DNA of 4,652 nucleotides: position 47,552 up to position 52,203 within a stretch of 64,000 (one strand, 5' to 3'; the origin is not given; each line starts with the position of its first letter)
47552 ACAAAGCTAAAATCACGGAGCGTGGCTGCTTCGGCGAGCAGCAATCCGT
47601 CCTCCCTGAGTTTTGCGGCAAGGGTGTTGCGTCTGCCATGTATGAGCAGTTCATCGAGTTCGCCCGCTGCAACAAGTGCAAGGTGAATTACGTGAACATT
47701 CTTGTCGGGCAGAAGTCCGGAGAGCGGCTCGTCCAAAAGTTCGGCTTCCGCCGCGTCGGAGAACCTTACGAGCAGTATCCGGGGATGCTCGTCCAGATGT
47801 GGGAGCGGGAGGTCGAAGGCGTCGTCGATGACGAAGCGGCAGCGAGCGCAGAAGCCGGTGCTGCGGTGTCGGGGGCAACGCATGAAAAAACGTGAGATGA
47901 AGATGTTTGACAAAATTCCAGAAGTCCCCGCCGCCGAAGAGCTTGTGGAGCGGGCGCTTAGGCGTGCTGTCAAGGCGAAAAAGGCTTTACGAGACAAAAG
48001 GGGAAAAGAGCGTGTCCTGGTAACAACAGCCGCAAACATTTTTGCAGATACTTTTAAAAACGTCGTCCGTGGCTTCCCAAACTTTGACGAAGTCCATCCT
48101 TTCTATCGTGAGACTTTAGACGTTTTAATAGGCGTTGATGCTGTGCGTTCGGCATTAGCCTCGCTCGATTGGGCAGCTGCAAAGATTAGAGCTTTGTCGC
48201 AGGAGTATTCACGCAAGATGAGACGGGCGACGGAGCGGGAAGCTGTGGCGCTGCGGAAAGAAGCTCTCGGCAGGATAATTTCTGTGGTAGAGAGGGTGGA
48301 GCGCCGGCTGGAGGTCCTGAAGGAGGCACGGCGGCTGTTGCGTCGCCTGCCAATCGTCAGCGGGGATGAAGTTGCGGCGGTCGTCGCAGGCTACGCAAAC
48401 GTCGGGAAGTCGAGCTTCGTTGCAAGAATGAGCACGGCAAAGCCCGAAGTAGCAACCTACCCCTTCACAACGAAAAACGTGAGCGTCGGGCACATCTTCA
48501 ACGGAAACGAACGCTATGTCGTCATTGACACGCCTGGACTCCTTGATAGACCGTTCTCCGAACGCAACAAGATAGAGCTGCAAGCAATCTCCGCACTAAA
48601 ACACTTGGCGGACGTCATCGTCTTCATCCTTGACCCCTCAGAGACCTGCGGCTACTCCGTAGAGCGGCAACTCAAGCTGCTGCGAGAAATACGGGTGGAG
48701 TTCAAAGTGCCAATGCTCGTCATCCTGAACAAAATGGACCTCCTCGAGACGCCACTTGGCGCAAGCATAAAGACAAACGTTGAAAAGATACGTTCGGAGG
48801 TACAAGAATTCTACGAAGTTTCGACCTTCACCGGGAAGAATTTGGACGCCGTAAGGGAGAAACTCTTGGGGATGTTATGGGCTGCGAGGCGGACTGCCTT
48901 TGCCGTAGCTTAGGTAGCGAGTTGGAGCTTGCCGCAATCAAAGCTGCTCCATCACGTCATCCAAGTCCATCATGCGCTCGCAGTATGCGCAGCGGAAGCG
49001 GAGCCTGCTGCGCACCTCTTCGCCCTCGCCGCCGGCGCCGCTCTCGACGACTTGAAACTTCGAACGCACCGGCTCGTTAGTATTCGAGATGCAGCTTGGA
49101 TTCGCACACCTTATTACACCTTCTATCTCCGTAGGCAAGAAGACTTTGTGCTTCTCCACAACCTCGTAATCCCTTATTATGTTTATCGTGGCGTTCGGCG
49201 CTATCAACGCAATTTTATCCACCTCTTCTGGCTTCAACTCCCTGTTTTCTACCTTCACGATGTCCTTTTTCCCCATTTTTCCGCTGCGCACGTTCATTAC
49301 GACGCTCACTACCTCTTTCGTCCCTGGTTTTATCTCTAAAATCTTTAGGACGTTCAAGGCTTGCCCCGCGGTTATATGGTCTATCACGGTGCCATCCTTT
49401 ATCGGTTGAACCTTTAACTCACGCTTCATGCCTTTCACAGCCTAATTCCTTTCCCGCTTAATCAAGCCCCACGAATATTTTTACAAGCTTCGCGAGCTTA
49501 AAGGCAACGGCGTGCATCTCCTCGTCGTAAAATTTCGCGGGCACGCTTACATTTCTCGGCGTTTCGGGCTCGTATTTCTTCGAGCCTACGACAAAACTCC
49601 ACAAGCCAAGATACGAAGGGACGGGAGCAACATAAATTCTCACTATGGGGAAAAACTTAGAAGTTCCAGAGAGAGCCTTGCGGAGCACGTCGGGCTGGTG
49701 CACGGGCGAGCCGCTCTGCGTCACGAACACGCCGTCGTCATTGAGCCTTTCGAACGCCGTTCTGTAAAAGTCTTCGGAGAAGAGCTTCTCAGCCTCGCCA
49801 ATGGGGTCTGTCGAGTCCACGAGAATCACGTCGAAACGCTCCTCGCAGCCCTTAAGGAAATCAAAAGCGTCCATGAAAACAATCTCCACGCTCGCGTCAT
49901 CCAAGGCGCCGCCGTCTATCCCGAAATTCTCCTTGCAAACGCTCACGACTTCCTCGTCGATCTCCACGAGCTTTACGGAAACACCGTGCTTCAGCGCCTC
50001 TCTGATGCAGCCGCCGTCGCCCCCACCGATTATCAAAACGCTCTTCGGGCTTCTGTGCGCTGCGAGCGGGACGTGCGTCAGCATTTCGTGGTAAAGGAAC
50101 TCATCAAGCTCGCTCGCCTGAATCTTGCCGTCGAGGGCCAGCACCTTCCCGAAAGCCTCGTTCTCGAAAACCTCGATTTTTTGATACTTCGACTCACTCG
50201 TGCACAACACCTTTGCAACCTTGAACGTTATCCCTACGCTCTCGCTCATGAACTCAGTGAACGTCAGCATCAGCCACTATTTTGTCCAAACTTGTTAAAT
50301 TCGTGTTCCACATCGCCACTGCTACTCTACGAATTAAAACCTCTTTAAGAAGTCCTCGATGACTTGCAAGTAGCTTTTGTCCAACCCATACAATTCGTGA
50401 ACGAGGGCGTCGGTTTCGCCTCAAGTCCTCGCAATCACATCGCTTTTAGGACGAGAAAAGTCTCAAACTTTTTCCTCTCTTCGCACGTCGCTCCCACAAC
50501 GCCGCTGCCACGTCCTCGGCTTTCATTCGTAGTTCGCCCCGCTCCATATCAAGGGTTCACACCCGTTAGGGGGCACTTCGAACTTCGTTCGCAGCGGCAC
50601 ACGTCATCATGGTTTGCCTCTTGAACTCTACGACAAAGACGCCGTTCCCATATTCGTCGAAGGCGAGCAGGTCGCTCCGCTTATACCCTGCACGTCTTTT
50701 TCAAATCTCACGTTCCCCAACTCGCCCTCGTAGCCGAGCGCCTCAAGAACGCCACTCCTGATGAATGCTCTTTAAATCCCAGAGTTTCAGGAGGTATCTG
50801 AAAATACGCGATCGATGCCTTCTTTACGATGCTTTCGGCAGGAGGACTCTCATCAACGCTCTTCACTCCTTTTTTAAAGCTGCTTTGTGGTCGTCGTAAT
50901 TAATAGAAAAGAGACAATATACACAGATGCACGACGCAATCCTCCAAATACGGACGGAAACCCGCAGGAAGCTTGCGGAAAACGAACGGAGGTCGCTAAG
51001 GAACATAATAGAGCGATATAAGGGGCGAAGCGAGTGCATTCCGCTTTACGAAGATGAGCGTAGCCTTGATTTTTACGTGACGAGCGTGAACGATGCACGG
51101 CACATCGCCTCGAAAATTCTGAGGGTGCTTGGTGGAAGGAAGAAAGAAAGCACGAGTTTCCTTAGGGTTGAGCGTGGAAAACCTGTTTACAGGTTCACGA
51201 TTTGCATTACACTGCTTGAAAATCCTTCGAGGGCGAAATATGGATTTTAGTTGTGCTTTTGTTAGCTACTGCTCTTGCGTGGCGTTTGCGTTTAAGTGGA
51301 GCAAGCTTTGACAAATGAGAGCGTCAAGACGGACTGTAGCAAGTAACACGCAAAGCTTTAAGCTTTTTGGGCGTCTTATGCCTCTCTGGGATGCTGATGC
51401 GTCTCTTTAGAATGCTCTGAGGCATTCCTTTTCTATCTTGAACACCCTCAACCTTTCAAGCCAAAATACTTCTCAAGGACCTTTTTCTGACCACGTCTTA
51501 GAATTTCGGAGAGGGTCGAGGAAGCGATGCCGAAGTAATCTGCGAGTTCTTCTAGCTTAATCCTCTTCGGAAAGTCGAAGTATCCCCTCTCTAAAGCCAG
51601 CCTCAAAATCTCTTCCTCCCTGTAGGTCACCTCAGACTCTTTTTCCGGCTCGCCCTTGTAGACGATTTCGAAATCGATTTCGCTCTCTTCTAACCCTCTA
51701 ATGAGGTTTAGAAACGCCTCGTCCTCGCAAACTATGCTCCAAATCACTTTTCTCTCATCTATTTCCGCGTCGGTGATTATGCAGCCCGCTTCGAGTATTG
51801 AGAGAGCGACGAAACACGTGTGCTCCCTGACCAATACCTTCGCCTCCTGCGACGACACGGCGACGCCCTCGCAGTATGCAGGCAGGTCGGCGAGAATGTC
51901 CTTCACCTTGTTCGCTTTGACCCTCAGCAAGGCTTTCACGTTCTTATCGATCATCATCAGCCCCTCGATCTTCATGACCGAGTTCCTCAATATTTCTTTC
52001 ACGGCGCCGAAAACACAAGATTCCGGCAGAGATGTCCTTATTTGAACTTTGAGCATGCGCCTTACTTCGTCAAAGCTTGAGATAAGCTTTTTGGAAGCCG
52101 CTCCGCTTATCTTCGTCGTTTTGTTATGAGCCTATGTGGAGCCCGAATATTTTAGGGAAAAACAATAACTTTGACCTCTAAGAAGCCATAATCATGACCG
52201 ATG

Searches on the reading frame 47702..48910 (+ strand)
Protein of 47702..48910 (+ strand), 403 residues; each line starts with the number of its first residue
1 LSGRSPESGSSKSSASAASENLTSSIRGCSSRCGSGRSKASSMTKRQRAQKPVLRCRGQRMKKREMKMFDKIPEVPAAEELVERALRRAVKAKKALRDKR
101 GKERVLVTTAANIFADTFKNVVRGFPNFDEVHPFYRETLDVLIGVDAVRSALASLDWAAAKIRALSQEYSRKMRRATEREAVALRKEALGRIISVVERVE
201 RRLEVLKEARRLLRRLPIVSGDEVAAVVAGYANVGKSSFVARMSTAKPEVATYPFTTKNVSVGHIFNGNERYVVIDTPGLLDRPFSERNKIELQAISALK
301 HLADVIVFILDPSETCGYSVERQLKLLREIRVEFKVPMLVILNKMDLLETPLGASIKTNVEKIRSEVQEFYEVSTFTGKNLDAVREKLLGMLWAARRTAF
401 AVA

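Call 64: search_protein_families(library=pfam, proteins=[window:47702-48910:+], max_evalue=0.00001)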
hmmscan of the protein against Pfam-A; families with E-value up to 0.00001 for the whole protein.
window:47702-48910:+ (403 aa): 6 families
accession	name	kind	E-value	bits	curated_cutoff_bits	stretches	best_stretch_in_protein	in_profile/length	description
PF17835.6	NOG1_N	-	1.3e-37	129.8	22.9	1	69-219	1-159/160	NOG1 N-terminal helical domain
PF06858.20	NOG1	-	1.6e-25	89.1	27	1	290-346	1-58/58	Nucleolar GTP-binding protein 1 (NOG1)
PF01926.29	MMR_HSR1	-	7.9e-20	71.5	21.9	1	227-344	3-113/113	50S ribosome-binding GTPase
PF02421.24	FeoB_N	-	2.2e-14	53.7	27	1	226-367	3-134/156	Ferrous iron transport protein B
PF03029.23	ATP_bind_1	-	1.2e-06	28.9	27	0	269-388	90-203/240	Conserved hypothetical ATP binding protein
PF00009.33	GTP_EFTU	-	1.4e-06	28.5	26.5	1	257-385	56-179/188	Elongation factor Tu GTP binding domain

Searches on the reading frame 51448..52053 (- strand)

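Call 65: search_protein_families(library=pfam, proteins=[window:51448-52053:-], max_evalue=0.00001)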
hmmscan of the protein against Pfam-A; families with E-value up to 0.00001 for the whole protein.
window:51448-52053:- (201 aa): 1 family
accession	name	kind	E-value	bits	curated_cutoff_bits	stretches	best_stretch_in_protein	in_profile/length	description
PF04967.18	HTH_10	-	1.6e-18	66.7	23.1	1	143-194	2-53/53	HTH DNA binding domain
